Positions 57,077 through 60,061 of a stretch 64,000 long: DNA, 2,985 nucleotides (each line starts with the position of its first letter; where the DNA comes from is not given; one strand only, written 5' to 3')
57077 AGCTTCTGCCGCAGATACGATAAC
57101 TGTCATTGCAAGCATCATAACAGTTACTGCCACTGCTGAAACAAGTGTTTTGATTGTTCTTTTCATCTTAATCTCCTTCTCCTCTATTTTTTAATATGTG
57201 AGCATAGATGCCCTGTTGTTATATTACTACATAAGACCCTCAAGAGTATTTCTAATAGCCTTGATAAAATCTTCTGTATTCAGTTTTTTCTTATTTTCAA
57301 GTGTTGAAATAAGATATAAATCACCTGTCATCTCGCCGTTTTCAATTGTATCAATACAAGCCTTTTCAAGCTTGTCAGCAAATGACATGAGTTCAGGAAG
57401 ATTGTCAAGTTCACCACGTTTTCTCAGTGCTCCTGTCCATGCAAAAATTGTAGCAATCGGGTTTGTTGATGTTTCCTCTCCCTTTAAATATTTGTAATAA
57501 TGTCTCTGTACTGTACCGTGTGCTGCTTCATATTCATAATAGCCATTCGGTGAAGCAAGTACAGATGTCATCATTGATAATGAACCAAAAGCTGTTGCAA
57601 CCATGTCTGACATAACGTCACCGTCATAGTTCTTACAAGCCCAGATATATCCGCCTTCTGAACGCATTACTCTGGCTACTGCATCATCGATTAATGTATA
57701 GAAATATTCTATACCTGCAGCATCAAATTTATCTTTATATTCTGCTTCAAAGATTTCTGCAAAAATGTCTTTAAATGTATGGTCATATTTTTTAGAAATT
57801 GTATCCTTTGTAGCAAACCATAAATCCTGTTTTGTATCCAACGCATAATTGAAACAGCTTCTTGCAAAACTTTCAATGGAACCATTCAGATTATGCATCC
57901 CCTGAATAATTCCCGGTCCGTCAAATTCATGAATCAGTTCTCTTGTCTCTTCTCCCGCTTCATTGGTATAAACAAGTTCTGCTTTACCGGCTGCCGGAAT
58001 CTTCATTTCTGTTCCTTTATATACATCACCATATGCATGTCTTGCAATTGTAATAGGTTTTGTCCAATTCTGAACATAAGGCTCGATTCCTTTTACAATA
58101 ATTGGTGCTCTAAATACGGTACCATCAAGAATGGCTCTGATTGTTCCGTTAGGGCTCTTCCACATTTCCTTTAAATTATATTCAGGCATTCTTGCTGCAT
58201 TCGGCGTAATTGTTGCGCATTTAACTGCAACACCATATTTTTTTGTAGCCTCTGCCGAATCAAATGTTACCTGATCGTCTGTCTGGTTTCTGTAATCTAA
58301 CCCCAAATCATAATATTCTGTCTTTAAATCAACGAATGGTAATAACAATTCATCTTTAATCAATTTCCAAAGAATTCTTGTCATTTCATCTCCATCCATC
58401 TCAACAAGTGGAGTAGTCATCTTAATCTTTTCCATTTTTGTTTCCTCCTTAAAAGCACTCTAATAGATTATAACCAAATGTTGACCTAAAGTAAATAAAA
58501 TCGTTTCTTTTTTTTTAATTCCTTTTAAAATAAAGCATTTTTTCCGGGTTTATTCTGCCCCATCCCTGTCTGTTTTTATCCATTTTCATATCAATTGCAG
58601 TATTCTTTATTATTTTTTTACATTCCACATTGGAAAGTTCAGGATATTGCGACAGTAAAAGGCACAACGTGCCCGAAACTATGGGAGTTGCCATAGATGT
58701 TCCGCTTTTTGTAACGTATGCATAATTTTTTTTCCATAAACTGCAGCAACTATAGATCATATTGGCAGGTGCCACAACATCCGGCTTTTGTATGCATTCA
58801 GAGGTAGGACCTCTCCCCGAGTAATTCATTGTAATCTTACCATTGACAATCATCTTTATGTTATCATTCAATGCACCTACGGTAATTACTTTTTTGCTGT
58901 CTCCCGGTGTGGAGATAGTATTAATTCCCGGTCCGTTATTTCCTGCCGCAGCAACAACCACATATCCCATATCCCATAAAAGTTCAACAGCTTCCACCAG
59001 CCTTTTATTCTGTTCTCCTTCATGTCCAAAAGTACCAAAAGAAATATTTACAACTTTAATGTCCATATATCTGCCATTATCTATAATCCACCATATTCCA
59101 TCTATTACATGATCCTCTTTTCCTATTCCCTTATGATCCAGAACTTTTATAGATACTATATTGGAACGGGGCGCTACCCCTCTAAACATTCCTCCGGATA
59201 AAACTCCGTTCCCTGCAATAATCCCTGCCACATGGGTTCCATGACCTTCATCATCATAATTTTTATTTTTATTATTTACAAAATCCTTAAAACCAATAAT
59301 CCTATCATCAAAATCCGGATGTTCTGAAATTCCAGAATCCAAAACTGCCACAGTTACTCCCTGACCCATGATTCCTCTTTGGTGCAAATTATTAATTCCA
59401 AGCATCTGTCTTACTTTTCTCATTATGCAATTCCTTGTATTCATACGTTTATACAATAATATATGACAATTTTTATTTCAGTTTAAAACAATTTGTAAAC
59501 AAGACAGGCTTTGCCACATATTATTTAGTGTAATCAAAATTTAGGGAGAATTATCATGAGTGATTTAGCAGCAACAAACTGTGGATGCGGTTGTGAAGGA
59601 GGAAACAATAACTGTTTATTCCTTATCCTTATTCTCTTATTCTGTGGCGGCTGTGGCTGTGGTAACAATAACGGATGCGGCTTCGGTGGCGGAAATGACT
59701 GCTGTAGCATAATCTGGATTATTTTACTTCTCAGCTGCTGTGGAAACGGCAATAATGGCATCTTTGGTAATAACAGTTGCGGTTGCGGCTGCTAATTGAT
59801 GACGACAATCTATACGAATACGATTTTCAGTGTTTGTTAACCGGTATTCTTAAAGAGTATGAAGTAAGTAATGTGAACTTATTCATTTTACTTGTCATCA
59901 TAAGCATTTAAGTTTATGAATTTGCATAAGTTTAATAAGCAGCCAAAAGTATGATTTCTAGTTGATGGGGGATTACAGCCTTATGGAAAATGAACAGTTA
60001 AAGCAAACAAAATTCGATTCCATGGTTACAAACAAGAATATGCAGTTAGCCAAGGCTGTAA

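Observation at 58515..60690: Compact locus: leaderless S8 protease divergent from the Cys-rich gene plus two small helical proteins, closed by a terminator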

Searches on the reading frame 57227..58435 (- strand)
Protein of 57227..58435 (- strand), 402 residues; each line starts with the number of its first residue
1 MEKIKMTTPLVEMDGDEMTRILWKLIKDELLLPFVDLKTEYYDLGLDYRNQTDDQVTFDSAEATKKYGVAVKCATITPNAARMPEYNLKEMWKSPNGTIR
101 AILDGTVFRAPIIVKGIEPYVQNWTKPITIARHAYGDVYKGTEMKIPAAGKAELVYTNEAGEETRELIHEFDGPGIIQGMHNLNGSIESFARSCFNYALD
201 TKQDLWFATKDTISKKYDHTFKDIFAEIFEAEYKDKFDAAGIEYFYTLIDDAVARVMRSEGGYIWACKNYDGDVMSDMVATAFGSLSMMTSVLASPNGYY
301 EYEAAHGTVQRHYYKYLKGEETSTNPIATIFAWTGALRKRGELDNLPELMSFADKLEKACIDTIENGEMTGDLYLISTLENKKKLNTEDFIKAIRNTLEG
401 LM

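Call 3: search_protein_families(library=pfam, proteins=[window:57227-58435:-], max_evalue=0.1)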
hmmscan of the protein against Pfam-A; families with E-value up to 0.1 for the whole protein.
window:57227-58435:- (402 aa): 2 families
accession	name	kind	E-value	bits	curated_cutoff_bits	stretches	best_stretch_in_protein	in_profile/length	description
PF00180.25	Iso_dh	-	3.9e-56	191.2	27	1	7-394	3-348/348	Isocitrate/isopropylmalate dehydrogenase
PF25547.1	WXG100_2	-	0.091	13.2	27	0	148-202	55-106/150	WXG100 like domain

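Call 4: search_protein_families(library=ncbifam, proteins=[window:57227-58435:-], max_evalue=0.1)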
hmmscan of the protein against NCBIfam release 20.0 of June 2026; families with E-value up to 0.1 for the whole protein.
window:57227-58435:- (402 aa): 15 families
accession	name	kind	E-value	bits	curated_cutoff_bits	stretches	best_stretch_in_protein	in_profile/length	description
NF006156.0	PRK08299.1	equivalog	3.7e-205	681.1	335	1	1-400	1-400/403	NADP-dependent isocitrate dehydrogenase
TIGR00127.1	nadp_idh_euk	equivalog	1.2e-166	554.4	397.15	1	3-399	2-404/409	isocitrate dehydrogenase (NADP(+))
NF006673.0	PRK09222.1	equivalog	3.7e-14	52.6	509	1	188-399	152-342/482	NADP-dependent isocitrate dehydrogenase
TIGR02924.1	ICDH_alpha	equivalog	3.3e-11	42.9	561.35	1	187-398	147-337/473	isocitrate dehydrogenase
TIGR00183.1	prok_nadp_idh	equivalog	1.6e-08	33.9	567.3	1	54-396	82-414/417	isocitrate dehydrogenase (NADP(+))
NF005036.0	PRK06451.1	equivalog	1.6e-08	33.7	484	1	50-398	73-408/412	NADP-dependent isocitrate dehydrogenase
TIGR02088.1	LEU3_arch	subfamily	3e-08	33.3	409.8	1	189-373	147-310/324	isopropylmalate/isohomocitrate dehydrogenases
TIGR00175.1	mito_nad_idh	equivalog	4.1e-07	29.5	432.4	1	167-373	128-317/334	isocitrate dehydrogenase (NAD(+))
TIGR00169.1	leuB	equivalog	3.3e-06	26.4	353.2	1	185-380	163-339/349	3-isopropylmalate dehydrogenase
NF005425.0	PRK07006.1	equivalog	8.3e-05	21.5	490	1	64-392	92-410/416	NADP-dependent isocitrate dehydrogenase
NF040619.1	AksF_Meth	equivalog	0.00018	20.7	500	1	188-373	162-330/343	homoisocitrate dehydrogenase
TIGR02089.1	TTC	equivalog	0.00042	19.3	470.4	1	188-364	167-333/352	tartrate dehydrogenase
NF006048.0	PRK08194.1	equivalog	0.0027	16.8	501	1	186-365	162-331/352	tartrate dehydrogenase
NF006529.0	PRK08997.1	equivalog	0.0029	16.6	510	1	248-373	205-318/335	isocitrate dehydrogenase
NF005610.0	PRK07362.1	equivalog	0.0052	15.5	585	1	258-312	349-402/474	NADP-dependent isocitrate dehydrogenase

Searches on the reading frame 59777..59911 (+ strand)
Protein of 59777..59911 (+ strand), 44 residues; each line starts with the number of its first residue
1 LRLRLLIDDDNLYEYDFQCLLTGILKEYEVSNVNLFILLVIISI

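Call 43: search_protein_families(library=pfam, proteins=[window:59777-59908:+], max_evalue=1)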
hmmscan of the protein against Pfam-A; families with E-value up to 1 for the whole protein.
seq(44 aa): 0 families

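Call 44: search_protein_families(library=ncbifam, proteins=[window:59777-59908:+], max_evalue=1)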
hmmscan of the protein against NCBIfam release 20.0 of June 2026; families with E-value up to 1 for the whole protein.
seq(44 aa): 1 family
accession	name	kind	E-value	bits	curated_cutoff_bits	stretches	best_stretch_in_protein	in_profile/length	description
TIGR01732.1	tiny_TM_bacill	subfamily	0.16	11.8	21.35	1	33-42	12-21/26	YjcZ family sporulation protein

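Call 71: search_protein_families(library=padloc, proteins=[window:59777-59911:+], max_evalue=0.01)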
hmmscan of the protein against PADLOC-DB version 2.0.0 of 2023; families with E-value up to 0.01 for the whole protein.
window:59777-59911:+ (44 aa): 0 families
